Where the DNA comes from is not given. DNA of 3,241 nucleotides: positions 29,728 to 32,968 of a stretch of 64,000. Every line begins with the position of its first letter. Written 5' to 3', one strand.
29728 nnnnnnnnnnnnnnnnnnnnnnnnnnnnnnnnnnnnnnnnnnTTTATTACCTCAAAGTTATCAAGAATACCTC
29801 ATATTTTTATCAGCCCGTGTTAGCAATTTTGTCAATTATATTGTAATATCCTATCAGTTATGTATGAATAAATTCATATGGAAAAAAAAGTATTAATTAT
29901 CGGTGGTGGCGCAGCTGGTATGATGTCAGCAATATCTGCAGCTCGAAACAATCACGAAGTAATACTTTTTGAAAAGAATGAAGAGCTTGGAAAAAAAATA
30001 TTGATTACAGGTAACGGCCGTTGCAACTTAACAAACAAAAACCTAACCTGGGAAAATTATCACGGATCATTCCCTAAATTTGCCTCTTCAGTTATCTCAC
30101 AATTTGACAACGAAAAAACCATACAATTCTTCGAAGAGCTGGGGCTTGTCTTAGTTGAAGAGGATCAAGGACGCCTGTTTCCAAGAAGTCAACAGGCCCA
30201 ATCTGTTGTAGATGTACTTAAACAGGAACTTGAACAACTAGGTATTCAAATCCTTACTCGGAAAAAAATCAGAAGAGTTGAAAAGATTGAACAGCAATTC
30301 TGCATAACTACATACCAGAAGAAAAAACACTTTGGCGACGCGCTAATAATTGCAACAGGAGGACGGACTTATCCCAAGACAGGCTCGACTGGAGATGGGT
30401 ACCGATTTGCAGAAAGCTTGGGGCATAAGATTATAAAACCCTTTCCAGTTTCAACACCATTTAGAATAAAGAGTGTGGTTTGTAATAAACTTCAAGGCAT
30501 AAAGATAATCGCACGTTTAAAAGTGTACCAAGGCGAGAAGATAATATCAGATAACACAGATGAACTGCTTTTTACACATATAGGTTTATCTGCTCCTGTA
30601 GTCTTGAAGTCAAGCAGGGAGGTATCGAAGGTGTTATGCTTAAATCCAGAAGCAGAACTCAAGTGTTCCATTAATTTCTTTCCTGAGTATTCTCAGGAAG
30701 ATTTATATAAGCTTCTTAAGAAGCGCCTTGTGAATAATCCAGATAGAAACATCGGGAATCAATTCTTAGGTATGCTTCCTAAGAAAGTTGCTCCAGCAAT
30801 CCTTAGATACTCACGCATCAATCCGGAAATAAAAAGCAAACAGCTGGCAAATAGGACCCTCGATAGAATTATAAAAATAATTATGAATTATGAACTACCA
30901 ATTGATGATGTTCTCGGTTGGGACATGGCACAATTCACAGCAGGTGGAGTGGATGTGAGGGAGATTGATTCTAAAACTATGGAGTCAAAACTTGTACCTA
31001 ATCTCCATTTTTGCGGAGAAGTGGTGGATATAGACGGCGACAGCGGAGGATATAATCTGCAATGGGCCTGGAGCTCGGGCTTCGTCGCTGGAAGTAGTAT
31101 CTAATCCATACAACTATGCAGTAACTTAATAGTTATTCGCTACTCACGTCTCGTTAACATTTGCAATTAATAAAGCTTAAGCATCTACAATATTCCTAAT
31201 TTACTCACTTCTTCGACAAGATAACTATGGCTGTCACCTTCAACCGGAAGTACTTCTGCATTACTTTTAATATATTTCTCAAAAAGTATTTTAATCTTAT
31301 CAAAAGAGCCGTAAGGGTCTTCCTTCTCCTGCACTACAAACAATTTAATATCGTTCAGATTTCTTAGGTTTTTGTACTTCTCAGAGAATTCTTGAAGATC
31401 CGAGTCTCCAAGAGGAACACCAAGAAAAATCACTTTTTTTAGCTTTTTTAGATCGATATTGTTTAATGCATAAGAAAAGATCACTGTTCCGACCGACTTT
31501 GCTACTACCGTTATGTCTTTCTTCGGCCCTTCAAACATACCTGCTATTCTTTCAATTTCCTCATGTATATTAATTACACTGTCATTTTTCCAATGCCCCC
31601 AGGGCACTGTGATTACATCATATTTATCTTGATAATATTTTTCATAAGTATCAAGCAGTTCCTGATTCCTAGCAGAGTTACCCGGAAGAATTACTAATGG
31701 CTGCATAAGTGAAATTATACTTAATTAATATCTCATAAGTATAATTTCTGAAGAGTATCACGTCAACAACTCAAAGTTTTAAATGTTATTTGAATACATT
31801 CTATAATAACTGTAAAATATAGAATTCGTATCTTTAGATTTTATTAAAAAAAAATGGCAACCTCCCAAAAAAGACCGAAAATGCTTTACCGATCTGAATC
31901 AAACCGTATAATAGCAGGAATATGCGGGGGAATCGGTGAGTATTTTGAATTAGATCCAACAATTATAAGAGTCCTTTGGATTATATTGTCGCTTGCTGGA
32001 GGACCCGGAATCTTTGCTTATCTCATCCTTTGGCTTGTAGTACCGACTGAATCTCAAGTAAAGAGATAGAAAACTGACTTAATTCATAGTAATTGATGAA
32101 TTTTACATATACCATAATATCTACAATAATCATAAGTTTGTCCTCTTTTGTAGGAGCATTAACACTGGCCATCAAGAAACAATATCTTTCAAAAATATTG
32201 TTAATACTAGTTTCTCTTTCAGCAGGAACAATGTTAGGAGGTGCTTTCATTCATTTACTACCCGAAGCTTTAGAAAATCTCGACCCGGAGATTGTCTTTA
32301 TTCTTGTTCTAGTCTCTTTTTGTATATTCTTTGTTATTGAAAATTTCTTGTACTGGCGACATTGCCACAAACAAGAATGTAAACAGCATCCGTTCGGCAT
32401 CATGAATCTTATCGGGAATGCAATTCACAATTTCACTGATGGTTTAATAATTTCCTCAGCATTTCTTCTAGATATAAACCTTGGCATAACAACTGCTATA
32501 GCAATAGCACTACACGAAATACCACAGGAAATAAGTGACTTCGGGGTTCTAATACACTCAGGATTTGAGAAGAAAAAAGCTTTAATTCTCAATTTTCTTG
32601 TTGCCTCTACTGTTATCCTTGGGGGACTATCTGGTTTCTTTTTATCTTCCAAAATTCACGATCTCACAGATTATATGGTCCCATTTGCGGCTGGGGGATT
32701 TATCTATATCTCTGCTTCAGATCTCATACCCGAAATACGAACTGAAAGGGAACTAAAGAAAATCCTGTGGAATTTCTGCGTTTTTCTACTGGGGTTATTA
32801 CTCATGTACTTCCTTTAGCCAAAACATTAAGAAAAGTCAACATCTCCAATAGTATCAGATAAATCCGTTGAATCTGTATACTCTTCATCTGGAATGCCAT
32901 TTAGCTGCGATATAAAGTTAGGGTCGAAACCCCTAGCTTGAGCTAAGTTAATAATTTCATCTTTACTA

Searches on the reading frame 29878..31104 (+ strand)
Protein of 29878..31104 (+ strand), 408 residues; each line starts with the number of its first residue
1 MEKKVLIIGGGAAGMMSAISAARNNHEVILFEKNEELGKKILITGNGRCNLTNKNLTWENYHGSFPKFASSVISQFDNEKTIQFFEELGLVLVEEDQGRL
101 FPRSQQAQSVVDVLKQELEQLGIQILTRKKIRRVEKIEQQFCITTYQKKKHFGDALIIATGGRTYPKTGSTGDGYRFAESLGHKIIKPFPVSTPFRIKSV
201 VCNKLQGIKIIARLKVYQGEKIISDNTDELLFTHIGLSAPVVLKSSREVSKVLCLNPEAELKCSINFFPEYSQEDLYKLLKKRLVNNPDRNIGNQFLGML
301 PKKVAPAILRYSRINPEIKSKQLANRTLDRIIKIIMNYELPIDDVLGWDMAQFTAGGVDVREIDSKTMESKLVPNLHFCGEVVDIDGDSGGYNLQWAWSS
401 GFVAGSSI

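Call 32: search_protein_families(library=pfam, proteins=[window:29878-31104:+], max_evalue=0.001)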
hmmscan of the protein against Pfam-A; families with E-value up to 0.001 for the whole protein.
window:29878-31104:+ (408 aa): 11 families
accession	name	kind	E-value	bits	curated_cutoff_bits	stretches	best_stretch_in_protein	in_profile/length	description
PF03486.20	HI0933_like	-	7.1e-90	301.1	50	1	4-406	2-243/244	HI0933-like protein Rossmann domain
PF22780.1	HI0933_like_1st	-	4e-23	82.5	27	1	190-351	2-163/165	HI0933-like protein barrel and H2TH domain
PF07992.20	Pyr_redox_2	-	3.1e-10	40.4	26.1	1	3-164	1-111/291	Pyridine nucleotide-disulphide oxidoreductase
PF01266.30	DAO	-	7.9e-10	39.2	27.9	1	4-38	1-35/353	FAD dependent oxidoreductase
PF12831.13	FAD_oxidored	-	2.3e-09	37.5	27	1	5-146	2-126/416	FAD dependent oxidoreductase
PF00890.30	FAD_binding_2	-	2.1e-08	34.2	20.4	1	5-38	2-35/414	FAD binding domain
PF13738.12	Pyr_redox_3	-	1.2e-07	31.8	30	0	85-168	55-140/305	Pyridine nucleotide-disulphide oxidoreductase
PF01134.28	GIDA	-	2.7e-07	30.5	22.1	1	4-34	1-31/391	Glucose inhibited division protein A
PF00070.33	Pyr_redox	-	8.3e-07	29.9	22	0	4-38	1-35/82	Pyridine nucleotide-disulphide oxidoreductase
PF13450.12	NAD_binding_8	-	5.3e-06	27.1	21.9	1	7-38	1-32/68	NAD(P)-binding Rossmann-like domain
PF13454.12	NAD_binding_9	-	0.00011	22.6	21.8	1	7-161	2-153/155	FAD-NAD(P)-binding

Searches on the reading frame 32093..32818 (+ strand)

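Call 32: search_protein_families(library=pfam, proteins=[window:32093-32818:+], max_evalue=0.001)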
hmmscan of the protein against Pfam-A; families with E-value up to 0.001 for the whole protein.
window:32093-32818:+ (241 aa): 1 family
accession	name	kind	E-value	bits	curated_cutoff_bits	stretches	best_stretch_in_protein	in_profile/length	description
PF02535.28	Zip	-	3.4e-46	158.4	35.1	2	93-241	169-322/323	ZIP Zinc transporter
